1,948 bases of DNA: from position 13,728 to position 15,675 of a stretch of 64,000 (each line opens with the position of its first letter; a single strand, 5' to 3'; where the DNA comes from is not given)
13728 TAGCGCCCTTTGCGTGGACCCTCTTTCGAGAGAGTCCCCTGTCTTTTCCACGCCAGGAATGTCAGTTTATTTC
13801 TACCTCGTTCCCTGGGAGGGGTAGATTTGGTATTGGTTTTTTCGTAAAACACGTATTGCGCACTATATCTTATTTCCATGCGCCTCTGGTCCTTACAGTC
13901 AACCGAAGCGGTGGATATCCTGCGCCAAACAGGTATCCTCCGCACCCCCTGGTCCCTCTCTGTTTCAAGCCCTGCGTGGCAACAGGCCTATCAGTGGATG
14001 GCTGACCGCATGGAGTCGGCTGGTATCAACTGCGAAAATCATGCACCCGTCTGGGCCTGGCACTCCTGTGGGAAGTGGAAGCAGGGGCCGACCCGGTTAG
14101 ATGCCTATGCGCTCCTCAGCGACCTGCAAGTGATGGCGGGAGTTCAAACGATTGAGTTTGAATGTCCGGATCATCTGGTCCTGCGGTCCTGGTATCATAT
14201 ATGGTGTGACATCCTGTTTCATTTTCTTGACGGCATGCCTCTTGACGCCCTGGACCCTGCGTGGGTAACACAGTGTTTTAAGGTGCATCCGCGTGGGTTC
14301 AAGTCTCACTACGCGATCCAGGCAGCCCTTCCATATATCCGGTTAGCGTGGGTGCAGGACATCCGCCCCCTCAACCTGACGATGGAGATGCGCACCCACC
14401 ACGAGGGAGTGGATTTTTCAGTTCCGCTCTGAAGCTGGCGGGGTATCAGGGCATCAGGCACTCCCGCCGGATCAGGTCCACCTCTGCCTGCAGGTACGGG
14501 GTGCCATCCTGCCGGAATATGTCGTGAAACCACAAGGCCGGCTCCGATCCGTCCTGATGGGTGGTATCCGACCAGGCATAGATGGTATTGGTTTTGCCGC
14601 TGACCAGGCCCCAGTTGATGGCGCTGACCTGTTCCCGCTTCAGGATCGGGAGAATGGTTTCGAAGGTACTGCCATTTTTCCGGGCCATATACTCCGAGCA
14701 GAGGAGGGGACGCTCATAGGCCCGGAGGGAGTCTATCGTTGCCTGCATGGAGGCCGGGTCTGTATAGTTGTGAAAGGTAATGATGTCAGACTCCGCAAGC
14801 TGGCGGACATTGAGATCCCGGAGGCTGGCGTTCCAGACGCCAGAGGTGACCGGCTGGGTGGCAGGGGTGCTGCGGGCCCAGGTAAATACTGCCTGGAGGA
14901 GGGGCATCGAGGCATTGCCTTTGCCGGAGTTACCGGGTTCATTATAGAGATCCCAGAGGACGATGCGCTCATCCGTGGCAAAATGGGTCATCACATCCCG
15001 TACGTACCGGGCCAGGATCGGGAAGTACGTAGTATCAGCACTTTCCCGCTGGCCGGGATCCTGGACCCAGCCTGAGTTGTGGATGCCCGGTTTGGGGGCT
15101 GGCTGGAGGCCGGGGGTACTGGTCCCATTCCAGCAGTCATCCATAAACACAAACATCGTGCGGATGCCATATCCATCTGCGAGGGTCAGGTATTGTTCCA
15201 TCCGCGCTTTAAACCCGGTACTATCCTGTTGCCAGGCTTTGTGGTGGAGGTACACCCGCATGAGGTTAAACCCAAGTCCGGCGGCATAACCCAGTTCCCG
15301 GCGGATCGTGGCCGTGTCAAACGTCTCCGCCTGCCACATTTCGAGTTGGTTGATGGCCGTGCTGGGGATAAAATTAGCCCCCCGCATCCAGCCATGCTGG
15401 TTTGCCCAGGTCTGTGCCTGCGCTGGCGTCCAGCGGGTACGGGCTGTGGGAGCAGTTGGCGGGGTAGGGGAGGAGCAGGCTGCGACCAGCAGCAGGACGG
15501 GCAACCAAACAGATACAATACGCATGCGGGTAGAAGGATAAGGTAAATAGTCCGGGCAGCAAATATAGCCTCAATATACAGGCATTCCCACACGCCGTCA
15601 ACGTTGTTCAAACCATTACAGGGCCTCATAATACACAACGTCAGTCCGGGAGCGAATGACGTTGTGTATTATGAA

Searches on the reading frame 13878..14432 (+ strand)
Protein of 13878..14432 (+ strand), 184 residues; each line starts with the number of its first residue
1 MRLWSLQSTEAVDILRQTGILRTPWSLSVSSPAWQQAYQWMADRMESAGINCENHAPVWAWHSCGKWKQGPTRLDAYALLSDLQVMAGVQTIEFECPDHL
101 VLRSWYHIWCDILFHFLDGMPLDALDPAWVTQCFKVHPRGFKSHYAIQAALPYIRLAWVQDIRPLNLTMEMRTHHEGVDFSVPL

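Call 36: search_protein_families(library=pfam, proteins=[window:13878-14432:+])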
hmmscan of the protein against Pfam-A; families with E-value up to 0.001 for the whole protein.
window:13878-14432:+ (184 aa): 1 family
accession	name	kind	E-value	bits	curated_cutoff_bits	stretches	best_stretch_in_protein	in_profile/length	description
PF12952.12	DUF3841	-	4.1e-06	27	27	1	2-110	1-100/178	Domain of unknown function (DUF3841)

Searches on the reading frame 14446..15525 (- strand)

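Call 37: search_protein_families(library=pfam, proteins=[window:14446-15525:-])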
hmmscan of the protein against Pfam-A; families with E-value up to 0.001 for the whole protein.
window:14446-15525:- (359 aa): 2 families
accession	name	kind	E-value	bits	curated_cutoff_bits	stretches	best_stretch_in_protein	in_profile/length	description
PF00150.24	Cellulase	-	1.8e-07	31.4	23.5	1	83-306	32-267/272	Cellulase (glycosyl hydrolase family 5)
PF02836.23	Glyco_hydro_2_C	-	0.0003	20.5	21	1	112-283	64-214/302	Glycosyl hydrolases family 2, TIM barrel domain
